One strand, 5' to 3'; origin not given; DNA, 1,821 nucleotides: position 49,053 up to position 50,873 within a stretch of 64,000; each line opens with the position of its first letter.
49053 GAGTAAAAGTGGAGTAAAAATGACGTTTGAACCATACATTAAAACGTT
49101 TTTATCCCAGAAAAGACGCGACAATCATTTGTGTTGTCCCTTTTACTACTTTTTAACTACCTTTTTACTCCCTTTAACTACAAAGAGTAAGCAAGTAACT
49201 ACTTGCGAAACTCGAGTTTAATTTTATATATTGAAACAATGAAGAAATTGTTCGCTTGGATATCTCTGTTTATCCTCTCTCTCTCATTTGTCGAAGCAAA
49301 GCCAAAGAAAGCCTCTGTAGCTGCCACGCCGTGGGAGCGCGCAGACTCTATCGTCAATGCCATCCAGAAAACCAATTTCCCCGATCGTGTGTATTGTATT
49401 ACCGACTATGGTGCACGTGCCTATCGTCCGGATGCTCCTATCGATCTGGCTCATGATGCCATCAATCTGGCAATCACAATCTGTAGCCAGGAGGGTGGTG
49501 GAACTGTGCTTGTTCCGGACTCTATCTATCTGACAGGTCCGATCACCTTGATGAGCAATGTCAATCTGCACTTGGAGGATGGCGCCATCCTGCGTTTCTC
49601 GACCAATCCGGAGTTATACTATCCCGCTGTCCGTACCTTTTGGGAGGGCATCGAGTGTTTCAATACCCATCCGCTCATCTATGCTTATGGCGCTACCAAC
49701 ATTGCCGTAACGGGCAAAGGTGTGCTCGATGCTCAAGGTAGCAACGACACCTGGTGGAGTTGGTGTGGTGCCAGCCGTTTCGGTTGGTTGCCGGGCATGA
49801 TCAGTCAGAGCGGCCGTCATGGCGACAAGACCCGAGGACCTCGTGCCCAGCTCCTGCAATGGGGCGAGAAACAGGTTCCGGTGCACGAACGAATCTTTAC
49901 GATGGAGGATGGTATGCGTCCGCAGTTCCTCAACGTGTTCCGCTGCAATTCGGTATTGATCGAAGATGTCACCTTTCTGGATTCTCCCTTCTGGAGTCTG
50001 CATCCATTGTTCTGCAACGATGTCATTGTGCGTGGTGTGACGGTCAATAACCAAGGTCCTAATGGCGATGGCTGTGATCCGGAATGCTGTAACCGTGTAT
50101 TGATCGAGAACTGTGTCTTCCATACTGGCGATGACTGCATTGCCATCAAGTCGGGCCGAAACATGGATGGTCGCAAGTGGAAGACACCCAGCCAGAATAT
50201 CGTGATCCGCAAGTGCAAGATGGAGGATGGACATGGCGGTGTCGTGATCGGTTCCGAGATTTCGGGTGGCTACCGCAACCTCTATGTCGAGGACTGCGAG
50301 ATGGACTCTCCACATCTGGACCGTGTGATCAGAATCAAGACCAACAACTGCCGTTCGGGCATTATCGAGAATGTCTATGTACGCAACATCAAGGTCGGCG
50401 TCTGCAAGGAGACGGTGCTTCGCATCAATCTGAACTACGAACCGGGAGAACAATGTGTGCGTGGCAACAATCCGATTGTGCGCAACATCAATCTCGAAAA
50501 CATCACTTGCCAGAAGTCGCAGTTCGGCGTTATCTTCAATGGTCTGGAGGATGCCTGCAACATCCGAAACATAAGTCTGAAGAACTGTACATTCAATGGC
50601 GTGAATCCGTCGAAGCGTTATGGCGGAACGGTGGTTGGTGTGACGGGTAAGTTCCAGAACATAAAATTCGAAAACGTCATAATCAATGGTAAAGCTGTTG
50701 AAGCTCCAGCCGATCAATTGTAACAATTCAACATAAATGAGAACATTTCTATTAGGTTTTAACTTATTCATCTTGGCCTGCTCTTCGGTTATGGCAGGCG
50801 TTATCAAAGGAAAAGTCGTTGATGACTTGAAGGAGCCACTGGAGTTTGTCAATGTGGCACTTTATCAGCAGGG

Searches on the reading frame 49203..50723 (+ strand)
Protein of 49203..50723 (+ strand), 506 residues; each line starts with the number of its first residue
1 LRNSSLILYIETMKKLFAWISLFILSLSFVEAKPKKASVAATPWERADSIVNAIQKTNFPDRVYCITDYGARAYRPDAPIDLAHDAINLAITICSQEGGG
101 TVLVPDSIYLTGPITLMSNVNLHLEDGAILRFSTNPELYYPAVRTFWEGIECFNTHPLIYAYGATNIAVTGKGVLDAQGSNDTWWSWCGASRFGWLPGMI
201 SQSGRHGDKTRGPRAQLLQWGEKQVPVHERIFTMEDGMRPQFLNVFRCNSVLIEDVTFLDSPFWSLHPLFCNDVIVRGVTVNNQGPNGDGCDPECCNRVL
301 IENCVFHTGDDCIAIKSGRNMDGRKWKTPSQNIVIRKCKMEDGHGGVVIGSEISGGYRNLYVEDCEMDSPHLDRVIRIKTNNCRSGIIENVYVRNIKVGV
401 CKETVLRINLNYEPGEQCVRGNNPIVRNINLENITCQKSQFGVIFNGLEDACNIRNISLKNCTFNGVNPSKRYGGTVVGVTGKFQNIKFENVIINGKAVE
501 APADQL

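Call 7: search_protein_families(library=pfam, proteins=[window:49203-50723:+], max_evalue=0.01)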
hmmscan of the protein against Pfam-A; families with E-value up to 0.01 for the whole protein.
window:49203-50723:+ (506 aa): 2 families
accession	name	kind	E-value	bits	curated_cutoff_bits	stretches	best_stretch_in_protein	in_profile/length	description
PF00295.23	Glyco_hydro_28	-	2e-30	106.5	22.9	1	238-439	89-281/324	Glycosyl hydrolases family 28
PF12708.12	Pect-lyase_RHGA_epim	-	0.0018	18.5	27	0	244-366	97-209/213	Rhamnogalacturonase A/epimerase, pectate lyase-like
